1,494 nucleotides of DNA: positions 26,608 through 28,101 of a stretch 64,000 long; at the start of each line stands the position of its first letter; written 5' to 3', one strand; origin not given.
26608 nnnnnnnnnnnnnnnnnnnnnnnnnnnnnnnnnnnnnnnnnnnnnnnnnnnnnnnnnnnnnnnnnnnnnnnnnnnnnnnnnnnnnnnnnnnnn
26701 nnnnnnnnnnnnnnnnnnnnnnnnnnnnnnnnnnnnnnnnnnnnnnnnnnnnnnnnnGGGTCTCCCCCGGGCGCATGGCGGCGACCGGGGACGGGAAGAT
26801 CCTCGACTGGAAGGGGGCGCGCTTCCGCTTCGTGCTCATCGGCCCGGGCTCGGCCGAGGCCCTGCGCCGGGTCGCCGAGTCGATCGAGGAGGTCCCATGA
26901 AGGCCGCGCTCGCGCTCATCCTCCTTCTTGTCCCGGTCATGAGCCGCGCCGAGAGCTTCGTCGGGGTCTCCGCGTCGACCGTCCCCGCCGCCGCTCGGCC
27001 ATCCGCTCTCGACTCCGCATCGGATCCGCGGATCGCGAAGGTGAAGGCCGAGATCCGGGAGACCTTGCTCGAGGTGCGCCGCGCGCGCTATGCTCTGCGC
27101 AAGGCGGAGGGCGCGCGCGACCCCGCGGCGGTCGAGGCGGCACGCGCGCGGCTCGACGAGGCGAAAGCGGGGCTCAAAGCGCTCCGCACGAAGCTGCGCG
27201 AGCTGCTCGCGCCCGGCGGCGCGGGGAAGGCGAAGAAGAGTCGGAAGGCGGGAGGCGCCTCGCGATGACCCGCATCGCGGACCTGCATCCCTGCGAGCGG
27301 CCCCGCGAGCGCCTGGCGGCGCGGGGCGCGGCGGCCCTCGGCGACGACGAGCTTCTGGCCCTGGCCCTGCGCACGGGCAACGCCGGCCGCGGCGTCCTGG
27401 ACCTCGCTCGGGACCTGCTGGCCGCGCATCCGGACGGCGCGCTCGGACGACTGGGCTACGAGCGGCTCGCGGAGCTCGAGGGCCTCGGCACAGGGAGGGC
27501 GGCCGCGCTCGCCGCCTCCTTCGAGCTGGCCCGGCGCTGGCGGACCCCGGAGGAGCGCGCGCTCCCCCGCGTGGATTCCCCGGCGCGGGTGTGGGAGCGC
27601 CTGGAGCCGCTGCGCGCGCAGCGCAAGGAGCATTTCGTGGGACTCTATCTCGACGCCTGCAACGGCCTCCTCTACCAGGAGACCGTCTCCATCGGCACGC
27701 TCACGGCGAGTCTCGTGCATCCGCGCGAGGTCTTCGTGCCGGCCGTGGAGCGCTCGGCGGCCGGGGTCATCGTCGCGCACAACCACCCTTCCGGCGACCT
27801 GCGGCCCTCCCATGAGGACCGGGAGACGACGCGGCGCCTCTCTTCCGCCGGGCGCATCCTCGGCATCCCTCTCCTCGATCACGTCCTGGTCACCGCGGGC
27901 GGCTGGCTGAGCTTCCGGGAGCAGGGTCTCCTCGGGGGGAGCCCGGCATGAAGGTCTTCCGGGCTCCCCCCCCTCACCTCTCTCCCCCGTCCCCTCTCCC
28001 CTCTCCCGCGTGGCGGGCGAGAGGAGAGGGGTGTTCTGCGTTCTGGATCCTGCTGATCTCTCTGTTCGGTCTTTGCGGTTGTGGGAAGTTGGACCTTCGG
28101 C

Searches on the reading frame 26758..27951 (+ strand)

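Call 68: search_protein_families(library=pfam, proteins=[window:26758-27951:+], max_evalue=0.001)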
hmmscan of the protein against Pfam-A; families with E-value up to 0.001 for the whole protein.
window:26758-27951:+ (397 aa): 2 families
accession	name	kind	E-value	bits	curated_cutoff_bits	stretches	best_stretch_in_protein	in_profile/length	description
PF04002.20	RadC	-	2.2e-38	131.4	22.1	1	274-391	3-121/121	RadC-like JAB domain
PF20582.4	UPF0758_N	-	1.8e-17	63.6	27.1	1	173-248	1-76/77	UPF0758 N-terminal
